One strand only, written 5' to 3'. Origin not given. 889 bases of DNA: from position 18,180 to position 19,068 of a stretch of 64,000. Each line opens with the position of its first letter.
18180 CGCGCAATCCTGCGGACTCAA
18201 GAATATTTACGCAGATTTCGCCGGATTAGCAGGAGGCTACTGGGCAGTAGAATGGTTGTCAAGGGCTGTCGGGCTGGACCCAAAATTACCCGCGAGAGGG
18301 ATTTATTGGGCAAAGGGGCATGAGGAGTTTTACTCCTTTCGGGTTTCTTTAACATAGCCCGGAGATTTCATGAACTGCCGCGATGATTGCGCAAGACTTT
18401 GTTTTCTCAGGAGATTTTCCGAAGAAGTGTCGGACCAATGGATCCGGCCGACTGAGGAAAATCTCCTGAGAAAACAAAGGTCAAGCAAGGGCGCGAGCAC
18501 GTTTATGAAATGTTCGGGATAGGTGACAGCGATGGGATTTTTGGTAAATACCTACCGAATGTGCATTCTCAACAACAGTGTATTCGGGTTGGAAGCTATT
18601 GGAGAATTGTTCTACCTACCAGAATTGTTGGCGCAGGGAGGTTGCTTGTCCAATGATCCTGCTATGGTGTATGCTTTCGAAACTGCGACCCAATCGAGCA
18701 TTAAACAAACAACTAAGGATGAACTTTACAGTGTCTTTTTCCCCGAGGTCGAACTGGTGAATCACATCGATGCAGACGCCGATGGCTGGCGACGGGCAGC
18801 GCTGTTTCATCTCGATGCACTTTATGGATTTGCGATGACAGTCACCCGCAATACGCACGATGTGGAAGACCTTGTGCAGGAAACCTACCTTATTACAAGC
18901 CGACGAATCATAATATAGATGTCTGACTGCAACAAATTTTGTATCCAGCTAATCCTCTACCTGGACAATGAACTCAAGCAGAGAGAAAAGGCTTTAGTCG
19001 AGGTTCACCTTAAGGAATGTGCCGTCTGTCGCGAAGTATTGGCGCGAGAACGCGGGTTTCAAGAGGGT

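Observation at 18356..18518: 163-173 bp nested-palindrome (MITE-like) element present twice in opposite orientation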

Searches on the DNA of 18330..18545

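Call 89: search_rna_families(source=window, start=18330, end=18545, threshold=evalue, max_evalue=1)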
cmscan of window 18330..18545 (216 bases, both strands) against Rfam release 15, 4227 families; matches with E-value up to 1: 11.
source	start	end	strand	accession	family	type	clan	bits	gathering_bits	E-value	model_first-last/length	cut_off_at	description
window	18397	18481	+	RF03973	mir-5615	Gene; miRNA;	-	31.5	82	8.8e-05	1-61/61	no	mir-5615 microRNA precursor family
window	18399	18477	-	RF03956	mir-737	Gene; miRNA;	-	28.3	60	0.0075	1-63/63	no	mir-737 microRNA precursor family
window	18399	18477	+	RF03956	mir-737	Gene; miRNA;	-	27.7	60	0.01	1-63/63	no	mir-737 microRNA precursor family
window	18386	18489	+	RF00786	mir-289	Gene; miRNA;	-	21.4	80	0.032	1-96/96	no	mir-289 microRNA precursor family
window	18410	18464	-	RF03368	mir-1822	Gene; miRNA;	-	20.7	73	0.039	1-61/61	no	mir-1822 microRNA precursor family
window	18396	18478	-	RF03217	mir-3167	Gene; miRNA;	-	19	86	0.45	1-59/59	no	mir-3167 microRNA precursor family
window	18396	18479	-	RF00648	MIR396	Gene; miRNA;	-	18.9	80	0.17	1-118/118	no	MIR396 microRNA precursor family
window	18398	18478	-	RF03973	mir-5615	Gene; miRNA;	-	18.7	82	0.24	2-58/61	no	mir-5615 microRNA precursor family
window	18400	18476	+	RF03642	MIR5743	Gene; miRNA;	-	18.6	111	0.4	1-81/81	no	MIR5743 microRNA precursor family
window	18398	18479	+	RF03916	MIR400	Gene; miRNA;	-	18.5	83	0.21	1-103/103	no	MIR400 microRNA precursor family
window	18397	18480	+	RF00648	MIR396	Gene; miRNA;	-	18.2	80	0.26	1-118/118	no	MIR396 microRNA precursor family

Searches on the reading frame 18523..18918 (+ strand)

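Call 20: search_protein_families(library=pfam, proteins=[window:18523-18918:+], max_evalue=0.01)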
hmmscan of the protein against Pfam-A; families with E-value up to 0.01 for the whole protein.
window:18523-18918:+ (131 aa): 1 family
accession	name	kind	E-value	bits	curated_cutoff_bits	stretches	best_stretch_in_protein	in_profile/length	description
PF04542.20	Sigma70_r2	-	1.8e-05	24.8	24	1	96-123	5-32/71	Sigma-70 region 2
